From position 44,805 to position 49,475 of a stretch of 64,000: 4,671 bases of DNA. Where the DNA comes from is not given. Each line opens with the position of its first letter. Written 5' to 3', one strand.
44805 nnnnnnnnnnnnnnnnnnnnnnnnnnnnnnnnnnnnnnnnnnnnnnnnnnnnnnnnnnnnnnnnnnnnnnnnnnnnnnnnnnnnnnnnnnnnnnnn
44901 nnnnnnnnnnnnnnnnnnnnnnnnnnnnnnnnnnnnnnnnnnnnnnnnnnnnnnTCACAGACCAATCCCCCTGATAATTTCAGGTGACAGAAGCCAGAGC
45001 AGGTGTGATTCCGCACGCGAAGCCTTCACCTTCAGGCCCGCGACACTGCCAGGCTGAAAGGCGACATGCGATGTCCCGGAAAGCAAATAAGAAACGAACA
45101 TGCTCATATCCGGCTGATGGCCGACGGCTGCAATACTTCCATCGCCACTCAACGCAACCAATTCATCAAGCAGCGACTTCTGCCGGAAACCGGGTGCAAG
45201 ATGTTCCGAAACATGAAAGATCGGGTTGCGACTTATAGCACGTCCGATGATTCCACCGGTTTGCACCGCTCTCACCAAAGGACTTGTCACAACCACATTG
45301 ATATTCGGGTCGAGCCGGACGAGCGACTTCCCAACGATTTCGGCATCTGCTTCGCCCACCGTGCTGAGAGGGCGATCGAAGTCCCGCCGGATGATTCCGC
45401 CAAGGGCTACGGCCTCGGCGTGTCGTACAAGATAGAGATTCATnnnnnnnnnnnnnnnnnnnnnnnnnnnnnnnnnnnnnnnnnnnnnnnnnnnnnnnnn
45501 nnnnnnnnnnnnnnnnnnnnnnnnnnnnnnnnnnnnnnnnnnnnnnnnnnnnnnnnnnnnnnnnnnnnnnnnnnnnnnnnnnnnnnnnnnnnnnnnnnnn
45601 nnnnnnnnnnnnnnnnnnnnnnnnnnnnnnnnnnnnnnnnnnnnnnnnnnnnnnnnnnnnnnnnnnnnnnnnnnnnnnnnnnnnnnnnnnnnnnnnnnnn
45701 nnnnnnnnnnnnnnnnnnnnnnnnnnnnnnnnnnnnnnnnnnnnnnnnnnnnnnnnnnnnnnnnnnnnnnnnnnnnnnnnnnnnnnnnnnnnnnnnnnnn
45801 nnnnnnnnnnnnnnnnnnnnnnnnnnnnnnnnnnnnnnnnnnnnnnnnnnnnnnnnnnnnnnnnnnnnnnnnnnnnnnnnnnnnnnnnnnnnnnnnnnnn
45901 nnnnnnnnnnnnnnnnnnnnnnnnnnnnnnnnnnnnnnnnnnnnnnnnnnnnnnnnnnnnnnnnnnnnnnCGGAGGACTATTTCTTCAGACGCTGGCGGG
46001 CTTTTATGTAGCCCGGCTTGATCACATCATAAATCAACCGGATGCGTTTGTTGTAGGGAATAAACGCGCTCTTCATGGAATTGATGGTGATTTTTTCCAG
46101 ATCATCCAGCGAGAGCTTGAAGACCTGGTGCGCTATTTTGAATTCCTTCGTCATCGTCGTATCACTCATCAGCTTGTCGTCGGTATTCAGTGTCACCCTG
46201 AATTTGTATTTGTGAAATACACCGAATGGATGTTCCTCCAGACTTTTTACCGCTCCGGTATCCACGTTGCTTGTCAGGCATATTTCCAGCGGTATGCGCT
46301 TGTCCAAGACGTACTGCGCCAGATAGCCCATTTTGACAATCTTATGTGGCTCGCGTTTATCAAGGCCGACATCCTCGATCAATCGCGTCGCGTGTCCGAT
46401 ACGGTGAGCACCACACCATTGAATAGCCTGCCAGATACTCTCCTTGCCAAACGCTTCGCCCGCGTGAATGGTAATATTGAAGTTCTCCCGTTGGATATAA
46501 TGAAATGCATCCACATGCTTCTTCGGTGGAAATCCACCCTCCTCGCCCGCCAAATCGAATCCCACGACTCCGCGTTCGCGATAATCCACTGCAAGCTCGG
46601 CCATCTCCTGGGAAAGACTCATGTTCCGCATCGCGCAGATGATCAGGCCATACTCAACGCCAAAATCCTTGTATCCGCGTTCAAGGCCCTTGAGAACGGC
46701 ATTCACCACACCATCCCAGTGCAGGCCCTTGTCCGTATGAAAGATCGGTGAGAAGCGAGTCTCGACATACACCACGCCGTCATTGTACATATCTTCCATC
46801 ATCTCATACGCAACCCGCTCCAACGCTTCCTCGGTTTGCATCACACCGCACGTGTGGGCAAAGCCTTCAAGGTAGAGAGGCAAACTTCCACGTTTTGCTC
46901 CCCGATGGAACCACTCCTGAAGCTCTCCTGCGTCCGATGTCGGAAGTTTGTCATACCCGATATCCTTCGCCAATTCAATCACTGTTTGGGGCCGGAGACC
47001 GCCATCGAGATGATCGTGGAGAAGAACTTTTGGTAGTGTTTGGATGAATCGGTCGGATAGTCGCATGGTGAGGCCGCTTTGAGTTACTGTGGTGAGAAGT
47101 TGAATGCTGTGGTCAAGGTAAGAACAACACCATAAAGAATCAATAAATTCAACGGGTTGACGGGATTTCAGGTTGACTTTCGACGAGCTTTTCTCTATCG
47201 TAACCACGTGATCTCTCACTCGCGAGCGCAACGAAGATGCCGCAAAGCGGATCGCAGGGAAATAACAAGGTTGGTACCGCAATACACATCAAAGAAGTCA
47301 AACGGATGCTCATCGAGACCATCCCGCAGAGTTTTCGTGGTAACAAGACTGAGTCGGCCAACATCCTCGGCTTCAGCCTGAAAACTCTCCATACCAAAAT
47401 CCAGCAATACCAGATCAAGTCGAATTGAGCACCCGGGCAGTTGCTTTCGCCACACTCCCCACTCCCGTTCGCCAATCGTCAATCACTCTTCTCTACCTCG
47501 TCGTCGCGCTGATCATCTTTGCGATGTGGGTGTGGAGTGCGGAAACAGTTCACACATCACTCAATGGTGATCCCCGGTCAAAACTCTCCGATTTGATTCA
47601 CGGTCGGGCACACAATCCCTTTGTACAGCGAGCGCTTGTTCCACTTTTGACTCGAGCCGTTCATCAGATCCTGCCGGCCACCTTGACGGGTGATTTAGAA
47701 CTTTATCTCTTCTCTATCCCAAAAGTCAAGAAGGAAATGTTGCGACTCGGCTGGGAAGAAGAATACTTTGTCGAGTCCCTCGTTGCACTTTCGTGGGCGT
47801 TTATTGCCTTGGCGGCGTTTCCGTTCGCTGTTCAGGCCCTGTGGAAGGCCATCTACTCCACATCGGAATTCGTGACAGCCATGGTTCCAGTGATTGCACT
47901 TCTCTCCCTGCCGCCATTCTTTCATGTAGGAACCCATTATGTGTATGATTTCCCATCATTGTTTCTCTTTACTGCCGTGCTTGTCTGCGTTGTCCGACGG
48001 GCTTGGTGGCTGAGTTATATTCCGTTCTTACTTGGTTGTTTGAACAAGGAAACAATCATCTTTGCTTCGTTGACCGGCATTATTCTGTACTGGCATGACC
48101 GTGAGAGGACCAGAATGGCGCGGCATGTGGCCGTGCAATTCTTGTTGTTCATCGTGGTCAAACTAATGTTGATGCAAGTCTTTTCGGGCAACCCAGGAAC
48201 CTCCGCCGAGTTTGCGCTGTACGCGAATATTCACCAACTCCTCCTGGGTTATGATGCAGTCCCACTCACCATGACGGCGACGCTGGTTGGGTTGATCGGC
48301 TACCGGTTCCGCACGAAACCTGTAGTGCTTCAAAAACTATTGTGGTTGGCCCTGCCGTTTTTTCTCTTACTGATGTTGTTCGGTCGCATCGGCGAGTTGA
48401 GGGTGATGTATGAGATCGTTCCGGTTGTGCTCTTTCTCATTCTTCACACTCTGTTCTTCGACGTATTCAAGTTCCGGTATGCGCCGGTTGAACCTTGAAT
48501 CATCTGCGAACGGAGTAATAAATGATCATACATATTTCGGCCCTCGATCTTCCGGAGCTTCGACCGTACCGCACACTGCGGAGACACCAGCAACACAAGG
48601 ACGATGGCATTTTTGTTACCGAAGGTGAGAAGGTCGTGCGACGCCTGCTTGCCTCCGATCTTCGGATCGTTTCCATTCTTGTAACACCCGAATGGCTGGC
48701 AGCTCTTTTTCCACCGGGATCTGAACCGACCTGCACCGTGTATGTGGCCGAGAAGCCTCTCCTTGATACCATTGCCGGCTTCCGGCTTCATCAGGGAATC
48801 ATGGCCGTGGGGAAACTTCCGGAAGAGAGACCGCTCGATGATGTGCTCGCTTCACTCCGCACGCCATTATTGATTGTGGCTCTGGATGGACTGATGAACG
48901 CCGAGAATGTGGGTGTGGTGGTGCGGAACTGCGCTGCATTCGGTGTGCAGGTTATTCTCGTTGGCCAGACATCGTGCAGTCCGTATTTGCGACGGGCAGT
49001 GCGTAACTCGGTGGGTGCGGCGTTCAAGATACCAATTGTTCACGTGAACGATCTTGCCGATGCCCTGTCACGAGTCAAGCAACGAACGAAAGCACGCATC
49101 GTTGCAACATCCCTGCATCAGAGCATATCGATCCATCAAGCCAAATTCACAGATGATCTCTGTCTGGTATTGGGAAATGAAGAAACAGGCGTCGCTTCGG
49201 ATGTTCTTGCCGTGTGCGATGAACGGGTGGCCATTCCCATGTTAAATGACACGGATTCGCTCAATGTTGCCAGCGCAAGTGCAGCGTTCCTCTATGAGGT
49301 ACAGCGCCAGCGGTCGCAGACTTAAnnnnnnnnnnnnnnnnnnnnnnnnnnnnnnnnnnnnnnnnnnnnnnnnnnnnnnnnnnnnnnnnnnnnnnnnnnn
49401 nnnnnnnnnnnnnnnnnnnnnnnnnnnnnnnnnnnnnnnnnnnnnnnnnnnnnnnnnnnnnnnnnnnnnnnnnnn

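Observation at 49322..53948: TPP riboswitch with terminator-type expression platform controlling a TonB-dependent receptor and thiamine pyrophosphokinase (thiamine salvage module)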

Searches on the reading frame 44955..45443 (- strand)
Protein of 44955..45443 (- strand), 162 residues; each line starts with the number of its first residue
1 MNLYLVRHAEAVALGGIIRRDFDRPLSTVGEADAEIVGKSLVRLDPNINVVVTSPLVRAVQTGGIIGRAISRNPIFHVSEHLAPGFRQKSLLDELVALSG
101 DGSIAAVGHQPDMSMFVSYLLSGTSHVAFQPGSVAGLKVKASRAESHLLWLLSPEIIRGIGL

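Call 41: search_protein_families(library=pfam, proteins=[window:44955-45443:-], max_evalue=0.00001)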
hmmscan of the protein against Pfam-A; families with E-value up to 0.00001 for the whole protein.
window:44955-45443:- (162 aa): 1 family
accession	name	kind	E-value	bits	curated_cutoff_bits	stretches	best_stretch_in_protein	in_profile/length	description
PF00300.27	His_Phos_1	-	9.6e-13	48.7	21.7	1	3-71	1-68/194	Histidine phosphatase superfamily (branch 1)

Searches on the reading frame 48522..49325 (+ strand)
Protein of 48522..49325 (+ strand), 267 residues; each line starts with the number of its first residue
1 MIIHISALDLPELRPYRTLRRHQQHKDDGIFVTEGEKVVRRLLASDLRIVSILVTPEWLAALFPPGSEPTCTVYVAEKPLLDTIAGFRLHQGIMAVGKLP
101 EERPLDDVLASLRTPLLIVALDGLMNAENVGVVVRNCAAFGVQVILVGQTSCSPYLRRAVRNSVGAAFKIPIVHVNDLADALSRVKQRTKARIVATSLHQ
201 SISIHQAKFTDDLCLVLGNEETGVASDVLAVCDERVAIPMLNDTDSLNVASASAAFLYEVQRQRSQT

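Call 5: search_protein_families(library=pfam, proteins=[window:48522-49325:+])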
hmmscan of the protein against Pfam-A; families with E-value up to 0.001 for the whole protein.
window:48522-49325:+ (267 aa): 2 families
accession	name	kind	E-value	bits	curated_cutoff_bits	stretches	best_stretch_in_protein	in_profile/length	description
PF00588.24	SpoU_methylase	-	1.3e-36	126.2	29.7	1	117-258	2-142/142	SpoU rRNA Methylase family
PF22435.1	MRM3-like_sub_bind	-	7.7e-05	23.5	27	1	15-94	6-83/84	MRM3-like substrate binding domain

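Call 6: search_protein_families(library=ncbifam, proteins=[window:48522-49325:+], max_evalue=0.01)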
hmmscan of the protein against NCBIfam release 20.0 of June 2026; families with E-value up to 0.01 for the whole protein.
window:48522-49325:+ (267 aa): 12 families
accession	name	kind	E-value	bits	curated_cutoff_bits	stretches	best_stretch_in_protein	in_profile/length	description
TIGR00186.1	rRNA_methyl_3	equivalog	2.6e-37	128.6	160.15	1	35-264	7-240/240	23S rRNA (guanosine(2251)-2'-O)-methyltransferase RlmB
NF008386.0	PRK11181.1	equivalog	6.9e-31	107.3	366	1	70-265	47-243/244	23S rRNA (guanosine(2251)-2'-O)-methyltransferase RlmB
NF008295.0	PRK11081.1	equivalog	4.7e-23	81.9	227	1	111-266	14-167/230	tRNA (guanosine(18)-2'-O)-methyltransferase TrmH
NF008117.0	PRK10864.1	equivalog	7.8e-21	74.6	267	1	75-265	155-343/344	tRNA/rRNA methyltransferase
NF000477.1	NshR_TsnR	equivalog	6.8e-18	65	425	1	94-260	97-260/266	NshR/TsnR family 23S rRNA methyltransferase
TIGR00185.1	tRNA_yibK_trmL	equivalog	1.6e-13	50.8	190.6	1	128-265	13-149/154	tRNA (uridine(34)/cytosine(34)/5-carboxymethylaminomethyluridine(34)-2'-O)-methyltransferase TrmL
NF000035.1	nosihep_NshR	exception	1.3e-11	44.5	500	1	118-259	118-259/274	NshR family nosiheptide/thiostrepton resistance 23S rRNA methyltransferase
TIGR00050.1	rRNA_methyl_1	subfamily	3.3e-09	37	167.15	1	125-264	13-157/233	TrmJ/YjtD family RNA methyltransferase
NF007752.0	PRK10433.1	equivalog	1.7e-08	34.2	212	1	175-262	61-157/228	tRNA/rRNA methyltransferase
NF007683.0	PRK10358.1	equivalog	3.5e-07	30.3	282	1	128-264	13-148/157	tRNA (uridine(34)/cytosine(34)/5-carboxymethylaminomethyluridine(34)-2'-O)-methyltransferase TrmL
NF041077.1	tRNAmeth_TrmJ_Sulfolob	equivalog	7.3e-07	29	350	1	128-265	13-156/229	tRNA (cytidine-2'-O-)-methyltransferase TrmJ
NF011694.0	PRK15114.1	equivalog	0.00035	20.2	280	1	203-261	100-157/246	tRNA (cytosine(32)/uridine(32)-2'-O)-methyltransferase TrmJ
